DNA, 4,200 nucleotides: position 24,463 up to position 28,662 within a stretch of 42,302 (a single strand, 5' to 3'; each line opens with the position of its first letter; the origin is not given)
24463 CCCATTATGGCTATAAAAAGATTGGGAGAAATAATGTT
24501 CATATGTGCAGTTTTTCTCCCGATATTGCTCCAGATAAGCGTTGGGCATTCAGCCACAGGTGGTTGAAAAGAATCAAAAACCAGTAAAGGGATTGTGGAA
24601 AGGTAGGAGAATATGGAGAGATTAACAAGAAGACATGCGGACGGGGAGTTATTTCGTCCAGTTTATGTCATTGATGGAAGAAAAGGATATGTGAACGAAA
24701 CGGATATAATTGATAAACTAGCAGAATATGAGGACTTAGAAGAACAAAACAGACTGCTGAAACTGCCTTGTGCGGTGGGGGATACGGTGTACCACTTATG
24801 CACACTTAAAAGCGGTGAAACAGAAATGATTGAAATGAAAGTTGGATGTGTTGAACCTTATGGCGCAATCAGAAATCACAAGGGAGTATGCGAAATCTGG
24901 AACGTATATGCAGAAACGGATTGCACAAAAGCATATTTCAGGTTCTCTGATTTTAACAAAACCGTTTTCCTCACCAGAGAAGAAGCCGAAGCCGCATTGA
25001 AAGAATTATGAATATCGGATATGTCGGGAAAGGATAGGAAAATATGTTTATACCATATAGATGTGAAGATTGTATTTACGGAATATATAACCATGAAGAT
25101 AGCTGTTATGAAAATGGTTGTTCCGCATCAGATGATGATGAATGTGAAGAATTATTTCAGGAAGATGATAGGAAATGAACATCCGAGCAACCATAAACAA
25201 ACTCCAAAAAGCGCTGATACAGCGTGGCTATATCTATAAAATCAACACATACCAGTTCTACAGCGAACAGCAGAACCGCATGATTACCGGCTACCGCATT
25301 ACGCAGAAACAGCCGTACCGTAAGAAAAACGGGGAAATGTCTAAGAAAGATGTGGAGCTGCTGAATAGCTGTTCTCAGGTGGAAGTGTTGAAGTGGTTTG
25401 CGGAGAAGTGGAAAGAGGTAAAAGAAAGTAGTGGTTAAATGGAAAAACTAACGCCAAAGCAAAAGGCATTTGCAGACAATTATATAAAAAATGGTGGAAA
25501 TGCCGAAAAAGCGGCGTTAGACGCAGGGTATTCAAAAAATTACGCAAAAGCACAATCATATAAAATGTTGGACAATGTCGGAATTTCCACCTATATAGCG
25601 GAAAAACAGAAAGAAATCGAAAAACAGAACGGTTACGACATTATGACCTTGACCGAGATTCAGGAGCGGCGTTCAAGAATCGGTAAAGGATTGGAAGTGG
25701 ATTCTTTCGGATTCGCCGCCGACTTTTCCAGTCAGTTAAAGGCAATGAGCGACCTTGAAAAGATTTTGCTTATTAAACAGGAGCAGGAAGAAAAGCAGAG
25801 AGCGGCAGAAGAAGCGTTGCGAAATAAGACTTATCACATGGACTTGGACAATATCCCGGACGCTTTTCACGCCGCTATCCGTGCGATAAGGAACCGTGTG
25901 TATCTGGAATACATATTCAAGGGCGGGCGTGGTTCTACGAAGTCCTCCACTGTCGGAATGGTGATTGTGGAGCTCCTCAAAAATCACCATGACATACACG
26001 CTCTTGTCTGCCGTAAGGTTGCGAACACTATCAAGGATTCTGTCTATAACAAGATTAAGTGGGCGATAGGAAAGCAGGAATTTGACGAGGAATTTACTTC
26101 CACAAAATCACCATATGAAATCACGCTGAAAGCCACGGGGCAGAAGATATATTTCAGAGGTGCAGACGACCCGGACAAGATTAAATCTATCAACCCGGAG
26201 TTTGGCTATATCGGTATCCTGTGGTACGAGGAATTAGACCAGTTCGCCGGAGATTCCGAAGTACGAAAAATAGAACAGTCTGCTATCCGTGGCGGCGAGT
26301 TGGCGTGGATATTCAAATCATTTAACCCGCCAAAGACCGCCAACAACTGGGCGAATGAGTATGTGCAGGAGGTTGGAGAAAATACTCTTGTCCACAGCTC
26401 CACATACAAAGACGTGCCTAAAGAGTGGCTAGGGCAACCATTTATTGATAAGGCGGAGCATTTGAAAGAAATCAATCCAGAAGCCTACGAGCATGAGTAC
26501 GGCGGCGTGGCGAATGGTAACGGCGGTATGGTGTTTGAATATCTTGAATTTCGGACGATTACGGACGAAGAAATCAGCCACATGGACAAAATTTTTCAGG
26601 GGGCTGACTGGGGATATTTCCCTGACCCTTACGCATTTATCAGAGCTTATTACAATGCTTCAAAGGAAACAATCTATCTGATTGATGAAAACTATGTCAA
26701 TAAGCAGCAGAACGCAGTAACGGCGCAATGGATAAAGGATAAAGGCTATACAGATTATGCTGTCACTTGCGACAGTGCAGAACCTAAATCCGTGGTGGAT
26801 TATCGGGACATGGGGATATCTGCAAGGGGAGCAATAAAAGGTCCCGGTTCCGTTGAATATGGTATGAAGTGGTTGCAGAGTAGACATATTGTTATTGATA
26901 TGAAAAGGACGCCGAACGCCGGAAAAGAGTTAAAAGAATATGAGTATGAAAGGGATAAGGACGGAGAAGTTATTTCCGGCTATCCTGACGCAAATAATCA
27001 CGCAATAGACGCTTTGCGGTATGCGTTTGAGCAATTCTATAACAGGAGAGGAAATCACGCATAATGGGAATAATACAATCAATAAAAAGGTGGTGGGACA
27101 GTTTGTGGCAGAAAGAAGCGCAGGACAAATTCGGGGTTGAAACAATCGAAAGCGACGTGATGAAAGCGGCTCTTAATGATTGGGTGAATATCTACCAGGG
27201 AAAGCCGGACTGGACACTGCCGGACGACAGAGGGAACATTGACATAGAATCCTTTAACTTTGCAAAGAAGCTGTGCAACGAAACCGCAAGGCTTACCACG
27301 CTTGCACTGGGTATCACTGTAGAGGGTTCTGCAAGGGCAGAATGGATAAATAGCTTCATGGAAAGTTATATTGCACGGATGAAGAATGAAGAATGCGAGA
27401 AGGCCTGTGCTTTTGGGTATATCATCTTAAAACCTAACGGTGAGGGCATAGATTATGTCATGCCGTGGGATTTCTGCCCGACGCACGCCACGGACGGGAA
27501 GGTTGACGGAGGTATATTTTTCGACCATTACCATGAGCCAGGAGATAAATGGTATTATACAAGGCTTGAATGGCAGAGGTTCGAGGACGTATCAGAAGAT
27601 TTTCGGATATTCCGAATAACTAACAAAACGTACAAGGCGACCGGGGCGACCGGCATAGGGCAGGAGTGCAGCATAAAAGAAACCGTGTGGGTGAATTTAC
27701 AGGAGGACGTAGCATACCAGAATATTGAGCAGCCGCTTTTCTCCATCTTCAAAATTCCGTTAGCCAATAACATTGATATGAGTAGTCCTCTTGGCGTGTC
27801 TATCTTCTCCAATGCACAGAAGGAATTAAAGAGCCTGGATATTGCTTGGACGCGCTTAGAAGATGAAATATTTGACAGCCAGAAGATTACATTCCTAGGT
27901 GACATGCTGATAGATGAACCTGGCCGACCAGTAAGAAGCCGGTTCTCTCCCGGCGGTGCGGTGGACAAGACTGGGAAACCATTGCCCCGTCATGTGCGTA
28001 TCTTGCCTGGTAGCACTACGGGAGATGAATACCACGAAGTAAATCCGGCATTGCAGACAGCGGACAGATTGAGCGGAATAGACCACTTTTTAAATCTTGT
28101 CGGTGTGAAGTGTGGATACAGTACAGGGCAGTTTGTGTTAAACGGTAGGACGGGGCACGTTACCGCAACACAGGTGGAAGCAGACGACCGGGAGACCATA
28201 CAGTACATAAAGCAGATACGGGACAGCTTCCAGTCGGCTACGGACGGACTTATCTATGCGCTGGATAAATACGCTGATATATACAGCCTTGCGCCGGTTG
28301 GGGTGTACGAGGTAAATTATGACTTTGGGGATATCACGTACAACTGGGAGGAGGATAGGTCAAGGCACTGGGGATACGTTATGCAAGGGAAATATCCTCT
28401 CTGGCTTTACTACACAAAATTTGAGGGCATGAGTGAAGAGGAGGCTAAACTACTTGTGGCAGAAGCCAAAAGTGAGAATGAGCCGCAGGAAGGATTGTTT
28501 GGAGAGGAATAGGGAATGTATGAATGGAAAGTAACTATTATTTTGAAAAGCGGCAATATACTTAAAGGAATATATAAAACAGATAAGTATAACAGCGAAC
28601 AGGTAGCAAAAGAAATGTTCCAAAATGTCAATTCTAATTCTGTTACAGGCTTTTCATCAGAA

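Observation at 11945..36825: Six copies of a non-canonical promoter motif, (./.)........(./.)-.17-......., at the head of every late or cargo transcription unit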

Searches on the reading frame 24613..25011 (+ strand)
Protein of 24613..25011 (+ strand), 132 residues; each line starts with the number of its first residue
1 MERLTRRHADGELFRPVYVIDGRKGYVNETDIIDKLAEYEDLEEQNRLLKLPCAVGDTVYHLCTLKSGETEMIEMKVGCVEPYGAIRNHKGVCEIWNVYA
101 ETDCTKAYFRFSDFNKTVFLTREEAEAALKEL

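Call 7: search_protein_families(library=pfam, proteins=[window:24613-25011:+], max_evalue=0.01)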
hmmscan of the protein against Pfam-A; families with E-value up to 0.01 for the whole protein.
window:24613-25011:+ (132 aa): 0 families

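Call 10: search_protein_families(library=phrogs, proteins=[window:24613-25011:+], max_evalue=0.01)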
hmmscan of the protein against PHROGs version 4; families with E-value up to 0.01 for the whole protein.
window:24613-25011:+ (132 aa): 1 family
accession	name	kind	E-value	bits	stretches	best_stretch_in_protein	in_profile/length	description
phrog_38832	-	unknown function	4.9e-12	47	1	33-131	83-182/186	-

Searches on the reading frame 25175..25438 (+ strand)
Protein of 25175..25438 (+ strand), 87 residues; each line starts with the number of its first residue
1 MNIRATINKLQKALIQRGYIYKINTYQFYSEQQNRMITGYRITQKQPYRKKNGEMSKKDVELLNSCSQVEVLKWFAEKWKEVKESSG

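Call 10: search_protein_families(library=phrogs, proteins=[window:25175-25438:+], max_evalue=0.01)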
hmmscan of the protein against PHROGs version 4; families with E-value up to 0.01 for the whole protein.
window:25175-25438:+ (87 aa): 1 family
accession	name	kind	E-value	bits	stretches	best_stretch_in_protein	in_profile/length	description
phrog_33130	-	unknown function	2e-21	76.8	1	6-84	2-80/90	-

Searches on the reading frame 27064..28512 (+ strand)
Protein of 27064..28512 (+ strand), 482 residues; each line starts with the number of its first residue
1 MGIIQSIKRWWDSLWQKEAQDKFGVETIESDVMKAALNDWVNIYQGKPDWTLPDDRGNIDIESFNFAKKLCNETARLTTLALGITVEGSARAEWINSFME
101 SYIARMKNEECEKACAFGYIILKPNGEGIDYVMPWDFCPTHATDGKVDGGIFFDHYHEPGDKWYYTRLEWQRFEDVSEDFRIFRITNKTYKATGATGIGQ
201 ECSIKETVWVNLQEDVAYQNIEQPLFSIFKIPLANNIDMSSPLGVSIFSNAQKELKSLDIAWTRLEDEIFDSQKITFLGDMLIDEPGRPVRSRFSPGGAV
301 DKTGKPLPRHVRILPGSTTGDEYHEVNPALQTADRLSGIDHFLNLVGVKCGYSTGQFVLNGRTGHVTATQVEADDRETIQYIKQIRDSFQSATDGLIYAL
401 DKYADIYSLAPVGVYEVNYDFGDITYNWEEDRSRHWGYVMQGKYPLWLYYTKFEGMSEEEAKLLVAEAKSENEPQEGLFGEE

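Call 7: search_protein_families(library=pfam, proteins=[window:27064-28512:+], max_evalue=0.01)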
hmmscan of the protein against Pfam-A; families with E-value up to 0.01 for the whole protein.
window:27064-28512:+ (482 aa): 0 families

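Call 10: search_protein_families(library=phrogs, proteins=[window:27064-28512:+], max_evalue=0.01)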
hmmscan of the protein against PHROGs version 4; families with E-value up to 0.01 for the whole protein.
window:27064-28512:+ (482 aa): 1 family
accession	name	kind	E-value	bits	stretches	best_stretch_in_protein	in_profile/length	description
phrog_533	-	head and packaging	1.1e-81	275.9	1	8-477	7-485/495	portal protein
